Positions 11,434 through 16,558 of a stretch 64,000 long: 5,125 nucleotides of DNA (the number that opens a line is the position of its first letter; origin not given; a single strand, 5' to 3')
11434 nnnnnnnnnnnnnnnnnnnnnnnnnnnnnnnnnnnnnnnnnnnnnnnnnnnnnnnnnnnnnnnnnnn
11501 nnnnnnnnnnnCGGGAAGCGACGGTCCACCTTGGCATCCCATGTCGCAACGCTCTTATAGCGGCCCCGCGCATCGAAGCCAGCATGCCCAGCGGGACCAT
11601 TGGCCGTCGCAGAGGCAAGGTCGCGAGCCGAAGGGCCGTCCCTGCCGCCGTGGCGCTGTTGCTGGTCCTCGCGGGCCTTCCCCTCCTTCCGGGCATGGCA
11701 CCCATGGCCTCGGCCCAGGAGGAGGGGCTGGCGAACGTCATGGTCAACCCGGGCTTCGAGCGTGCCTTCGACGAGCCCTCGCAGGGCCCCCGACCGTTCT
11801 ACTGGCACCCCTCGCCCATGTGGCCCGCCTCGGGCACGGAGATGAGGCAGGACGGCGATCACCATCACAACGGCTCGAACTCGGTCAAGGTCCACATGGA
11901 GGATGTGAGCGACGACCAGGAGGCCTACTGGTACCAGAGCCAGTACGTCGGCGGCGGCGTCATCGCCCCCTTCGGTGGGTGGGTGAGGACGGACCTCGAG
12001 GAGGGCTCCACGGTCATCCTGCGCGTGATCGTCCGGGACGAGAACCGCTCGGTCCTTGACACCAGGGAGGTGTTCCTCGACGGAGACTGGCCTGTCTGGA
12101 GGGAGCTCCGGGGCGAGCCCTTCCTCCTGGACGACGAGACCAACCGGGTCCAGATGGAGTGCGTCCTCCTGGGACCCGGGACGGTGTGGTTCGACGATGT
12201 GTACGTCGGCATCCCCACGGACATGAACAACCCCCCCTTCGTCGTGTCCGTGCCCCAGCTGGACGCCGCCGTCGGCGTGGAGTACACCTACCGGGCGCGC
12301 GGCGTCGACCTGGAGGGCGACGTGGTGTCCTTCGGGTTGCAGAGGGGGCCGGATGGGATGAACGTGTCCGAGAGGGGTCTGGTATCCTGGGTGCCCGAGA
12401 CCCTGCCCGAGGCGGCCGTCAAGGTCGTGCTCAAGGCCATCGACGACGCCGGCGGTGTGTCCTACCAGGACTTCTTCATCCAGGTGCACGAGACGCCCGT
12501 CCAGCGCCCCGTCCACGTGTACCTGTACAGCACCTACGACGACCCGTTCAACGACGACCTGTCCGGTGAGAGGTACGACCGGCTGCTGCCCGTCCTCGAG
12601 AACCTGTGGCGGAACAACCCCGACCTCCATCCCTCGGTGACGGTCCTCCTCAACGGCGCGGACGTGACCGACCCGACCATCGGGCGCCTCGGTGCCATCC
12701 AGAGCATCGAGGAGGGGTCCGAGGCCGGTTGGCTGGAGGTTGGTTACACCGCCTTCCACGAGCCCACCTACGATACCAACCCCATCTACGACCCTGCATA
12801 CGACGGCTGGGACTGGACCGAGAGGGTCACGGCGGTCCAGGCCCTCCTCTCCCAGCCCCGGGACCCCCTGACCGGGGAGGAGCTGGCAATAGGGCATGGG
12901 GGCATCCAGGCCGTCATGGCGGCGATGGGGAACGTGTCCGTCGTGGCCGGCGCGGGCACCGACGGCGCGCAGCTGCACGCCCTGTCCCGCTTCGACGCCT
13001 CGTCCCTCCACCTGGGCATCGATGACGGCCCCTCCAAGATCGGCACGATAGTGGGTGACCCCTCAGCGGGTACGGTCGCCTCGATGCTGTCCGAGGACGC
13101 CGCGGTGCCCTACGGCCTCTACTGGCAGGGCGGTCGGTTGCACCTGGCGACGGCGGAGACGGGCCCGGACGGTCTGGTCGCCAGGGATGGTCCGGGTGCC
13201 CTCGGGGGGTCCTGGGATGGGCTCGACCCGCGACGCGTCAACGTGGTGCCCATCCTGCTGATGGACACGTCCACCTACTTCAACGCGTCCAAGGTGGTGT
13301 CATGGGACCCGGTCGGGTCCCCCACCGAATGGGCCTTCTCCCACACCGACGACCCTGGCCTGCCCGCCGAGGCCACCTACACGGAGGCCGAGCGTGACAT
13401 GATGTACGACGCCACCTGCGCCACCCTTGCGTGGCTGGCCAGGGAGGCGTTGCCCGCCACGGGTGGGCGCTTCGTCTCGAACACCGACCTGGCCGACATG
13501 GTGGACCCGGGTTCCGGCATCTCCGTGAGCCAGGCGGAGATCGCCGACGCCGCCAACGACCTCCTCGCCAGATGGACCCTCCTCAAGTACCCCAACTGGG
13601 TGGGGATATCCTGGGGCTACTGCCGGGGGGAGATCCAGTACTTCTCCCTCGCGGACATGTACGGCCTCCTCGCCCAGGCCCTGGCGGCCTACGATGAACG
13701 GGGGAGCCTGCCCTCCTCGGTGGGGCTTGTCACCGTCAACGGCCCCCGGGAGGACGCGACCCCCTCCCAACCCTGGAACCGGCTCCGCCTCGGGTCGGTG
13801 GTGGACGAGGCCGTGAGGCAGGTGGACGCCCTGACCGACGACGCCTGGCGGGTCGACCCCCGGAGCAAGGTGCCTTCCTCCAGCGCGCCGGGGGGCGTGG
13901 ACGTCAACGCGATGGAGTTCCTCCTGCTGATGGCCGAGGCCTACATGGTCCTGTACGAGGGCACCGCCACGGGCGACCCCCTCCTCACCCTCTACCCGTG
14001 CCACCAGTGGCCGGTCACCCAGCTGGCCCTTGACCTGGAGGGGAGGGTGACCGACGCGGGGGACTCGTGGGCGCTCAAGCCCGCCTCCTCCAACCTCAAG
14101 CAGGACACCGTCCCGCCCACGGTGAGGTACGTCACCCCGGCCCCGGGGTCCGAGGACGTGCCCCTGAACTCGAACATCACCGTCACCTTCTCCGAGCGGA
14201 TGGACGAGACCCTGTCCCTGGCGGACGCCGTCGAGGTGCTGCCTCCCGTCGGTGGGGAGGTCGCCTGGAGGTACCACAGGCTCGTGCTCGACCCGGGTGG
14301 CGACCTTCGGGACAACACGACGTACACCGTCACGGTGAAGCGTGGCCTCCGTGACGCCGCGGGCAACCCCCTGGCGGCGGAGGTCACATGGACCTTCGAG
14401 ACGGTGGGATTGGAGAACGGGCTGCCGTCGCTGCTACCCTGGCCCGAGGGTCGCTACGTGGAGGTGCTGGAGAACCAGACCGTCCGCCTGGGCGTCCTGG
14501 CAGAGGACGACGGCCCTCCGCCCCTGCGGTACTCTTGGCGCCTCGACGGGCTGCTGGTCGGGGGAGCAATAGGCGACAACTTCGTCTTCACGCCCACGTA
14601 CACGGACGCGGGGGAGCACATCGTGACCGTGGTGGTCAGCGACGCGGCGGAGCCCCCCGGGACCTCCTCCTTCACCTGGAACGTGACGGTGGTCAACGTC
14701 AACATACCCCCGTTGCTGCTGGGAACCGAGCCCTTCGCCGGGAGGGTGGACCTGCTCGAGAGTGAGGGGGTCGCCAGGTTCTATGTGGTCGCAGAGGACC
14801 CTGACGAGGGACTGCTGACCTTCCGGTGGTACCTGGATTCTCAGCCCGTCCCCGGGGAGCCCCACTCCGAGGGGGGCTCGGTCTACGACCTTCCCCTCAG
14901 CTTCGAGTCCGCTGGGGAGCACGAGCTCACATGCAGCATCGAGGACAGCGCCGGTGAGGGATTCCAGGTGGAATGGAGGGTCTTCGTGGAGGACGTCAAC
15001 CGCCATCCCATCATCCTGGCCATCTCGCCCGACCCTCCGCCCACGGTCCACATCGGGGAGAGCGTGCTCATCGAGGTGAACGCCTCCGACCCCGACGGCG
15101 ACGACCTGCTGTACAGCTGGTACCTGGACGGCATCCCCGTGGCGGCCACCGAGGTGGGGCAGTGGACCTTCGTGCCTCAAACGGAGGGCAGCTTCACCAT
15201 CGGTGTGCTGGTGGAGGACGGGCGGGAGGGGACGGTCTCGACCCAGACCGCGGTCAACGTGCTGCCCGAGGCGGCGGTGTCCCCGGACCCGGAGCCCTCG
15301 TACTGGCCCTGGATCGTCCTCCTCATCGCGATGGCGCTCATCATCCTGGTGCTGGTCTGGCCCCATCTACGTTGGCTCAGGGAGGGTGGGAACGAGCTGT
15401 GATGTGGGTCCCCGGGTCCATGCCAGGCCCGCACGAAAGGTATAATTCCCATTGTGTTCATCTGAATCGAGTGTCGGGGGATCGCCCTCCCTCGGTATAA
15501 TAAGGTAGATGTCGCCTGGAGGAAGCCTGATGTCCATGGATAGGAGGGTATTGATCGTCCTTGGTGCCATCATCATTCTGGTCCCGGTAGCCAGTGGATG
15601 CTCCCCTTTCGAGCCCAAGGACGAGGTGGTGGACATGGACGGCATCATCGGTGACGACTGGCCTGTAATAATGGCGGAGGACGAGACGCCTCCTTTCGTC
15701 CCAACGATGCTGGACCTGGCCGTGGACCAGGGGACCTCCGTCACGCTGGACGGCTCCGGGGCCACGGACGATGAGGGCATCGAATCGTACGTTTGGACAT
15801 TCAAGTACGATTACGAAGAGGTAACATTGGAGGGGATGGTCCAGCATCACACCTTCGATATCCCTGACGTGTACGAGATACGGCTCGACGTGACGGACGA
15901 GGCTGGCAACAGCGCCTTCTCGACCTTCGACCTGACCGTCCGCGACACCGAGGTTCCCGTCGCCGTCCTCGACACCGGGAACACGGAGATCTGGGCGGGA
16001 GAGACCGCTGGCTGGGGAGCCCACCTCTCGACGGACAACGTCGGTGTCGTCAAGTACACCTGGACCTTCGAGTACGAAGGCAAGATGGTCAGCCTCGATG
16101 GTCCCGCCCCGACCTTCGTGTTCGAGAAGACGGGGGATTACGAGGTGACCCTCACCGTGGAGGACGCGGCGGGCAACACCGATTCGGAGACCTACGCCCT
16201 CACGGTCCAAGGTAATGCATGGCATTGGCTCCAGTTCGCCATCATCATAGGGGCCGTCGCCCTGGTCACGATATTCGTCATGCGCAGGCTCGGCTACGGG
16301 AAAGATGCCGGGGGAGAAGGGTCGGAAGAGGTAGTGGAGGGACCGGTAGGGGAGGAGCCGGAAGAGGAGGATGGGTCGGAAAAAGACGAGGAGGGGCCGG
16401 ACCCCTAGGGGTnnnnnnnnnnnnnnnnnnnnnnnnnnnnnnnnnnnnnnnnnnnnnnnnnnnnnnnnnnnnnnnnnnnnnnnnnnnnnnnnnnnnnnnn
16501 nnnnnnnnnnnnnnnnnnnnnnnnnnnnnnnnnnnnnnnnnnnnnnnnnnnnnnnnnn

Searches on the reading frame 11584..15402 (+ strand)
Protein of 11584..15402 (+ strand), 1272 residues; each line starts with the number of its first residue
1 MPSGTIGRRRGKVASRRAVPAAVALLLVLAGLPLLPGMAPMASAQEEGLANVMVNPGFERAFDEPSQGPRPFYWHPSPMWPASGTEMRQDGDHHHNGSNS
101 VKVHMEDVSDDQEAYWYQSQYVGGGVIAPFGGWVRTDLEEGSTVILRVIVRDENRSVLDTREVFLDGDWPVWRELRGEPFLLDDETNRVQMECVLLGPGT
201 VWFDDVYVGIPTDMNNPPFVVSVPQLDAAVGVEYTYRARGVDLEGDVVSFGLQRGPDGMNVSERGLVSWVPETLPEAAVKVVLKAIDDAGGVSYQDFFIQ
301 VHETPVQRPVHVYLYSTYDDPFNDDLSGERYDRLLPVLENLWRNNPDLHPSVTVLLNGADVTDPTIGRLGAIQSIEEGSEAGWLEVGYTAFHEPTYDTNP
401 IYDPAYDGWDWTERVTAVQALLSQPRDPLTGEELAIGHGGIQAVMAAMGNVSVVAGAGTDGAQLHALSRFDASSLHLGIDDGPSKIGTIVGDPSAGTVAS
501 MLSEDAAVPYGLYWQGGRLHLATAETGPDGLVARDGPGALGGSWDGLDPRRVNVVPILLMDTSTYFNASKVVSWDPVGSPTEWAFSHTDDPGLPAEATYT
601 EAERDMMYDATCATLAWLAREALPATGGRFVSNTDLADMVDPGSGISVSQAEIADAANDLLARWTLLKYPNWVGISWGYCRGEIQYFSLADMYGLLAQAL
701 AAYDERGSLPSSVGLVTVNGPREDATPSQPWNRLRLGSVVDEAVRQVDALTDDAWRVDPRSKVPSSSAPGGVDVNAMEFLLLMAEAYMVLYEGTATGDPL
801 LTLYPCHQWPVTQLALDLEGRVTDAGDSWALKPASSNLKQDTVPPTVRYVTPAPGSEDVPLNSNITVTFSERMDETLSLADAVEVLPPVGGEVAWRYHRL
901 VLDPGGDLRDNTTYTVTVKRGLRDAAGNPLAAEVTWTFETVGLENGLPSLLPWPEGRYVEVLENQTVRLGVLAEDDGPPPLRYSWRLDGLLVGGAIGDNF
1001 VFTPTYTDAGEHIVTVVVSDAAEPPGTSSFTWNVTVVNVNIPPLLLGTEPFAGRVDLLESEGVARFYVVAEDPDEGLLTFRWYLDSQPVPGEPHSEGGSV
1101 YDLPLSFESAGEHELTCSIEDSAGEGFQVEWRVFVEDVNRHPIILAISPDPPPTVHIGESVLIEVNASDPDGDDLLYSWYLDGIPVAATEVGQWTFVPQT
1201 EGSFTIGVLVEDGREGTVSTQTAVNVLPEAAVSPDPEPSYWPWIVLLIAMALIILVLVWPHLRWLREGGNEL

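Call 24: search_protein_families(library=pfam, proteins=[window:11584-15402:+], max_evalue=0.001)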
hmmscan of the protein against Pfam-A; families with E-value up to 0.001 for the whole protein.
window:11584-15402:+ (1272 aa): 6 families
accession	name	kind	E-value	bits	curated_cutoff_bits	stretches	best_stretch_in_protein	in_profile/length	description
PF13205.12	Big_5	-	5.2e-23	82.2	23.6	1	841-940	1-105/105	Bacterial Ig-like domain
PF00801.26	PKD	-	1.1e-11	45.1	23.5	0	1147-1222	4-76/80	PKD domain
PF17963.7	Big_9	-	6.4e-11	43.4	23.6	1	1153-1222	11-86/89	Bacterial Ig domain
PF06832.18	BiPBP_C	-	4e-08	33.5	26.8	0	1176-1218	45-88/90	Penicillin-Binding Protein C-terminus Family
PF18911.6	PKD_4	-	2.8e-07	30.9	27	0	960-1029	13-80/85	PKD domain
PF13927.12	Ig_3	-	0.00014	22.7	30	0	959-990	11-40/78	Immunoglobulin domain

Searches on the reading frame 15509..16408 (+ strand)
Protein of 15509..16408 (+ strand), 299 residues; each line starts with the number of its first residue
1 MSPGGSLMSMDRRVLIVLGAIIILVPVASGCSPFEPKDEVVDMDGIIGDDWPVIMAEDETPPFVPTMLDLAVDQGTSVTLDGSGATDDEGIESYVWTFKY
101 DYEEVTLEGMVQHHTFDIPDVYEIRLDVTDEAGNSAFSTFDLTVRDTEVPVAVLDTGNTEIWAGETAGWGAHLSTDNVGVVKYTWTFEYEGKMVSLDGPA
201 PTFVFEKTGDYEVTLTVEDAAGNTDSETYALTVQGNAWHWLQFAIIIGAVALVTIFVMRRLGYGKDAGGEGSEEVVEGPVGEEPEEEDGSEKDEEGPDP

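Call 24: search_protein_families(library=pfam, proteins=[window:15509-16408:+], max_evalue=0.001)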
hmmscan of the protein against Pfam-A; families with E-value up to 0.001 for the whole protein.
window:15509-16408:+ (299 aa): 8 families
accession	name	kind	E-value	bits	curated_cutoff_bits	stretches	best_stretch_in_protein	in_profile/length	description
PF18911.6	PKD_4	-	8.8e-21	74.2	27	2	149-233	3-85/85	PKD domain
PF00801.26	PKD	-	3.7e-16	59.3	23.5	2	171-228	21-76/80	PKD domain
PF22352.2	K319L-like_PKD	-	2e-11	44.2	27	1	69-144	4-84/84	K319L-like, PKD domain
PF19077.6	Big_13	-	9.7e-07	29.7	27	0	208-233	74-100/102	Bacterial Ig-like domain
PF05345.18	He_PIG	-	7.1e-06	26.8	24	0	207-233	69-95/96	Putative Ig domain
PF15418.12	DUF4625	-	8.2e-06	26.6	27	0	207-231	104-128/131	Domain of unknown function (DUF4625)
PF18981.6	InlK_D3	-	0.00019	21.9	25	0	205-225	46-66/75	Internalin K domain (D3/D4)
PF16403.11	Bact_surface_Ig-like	-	0.00028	21.3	27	0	206-228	44-66/71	Bacterial surface protein, Ig-like domain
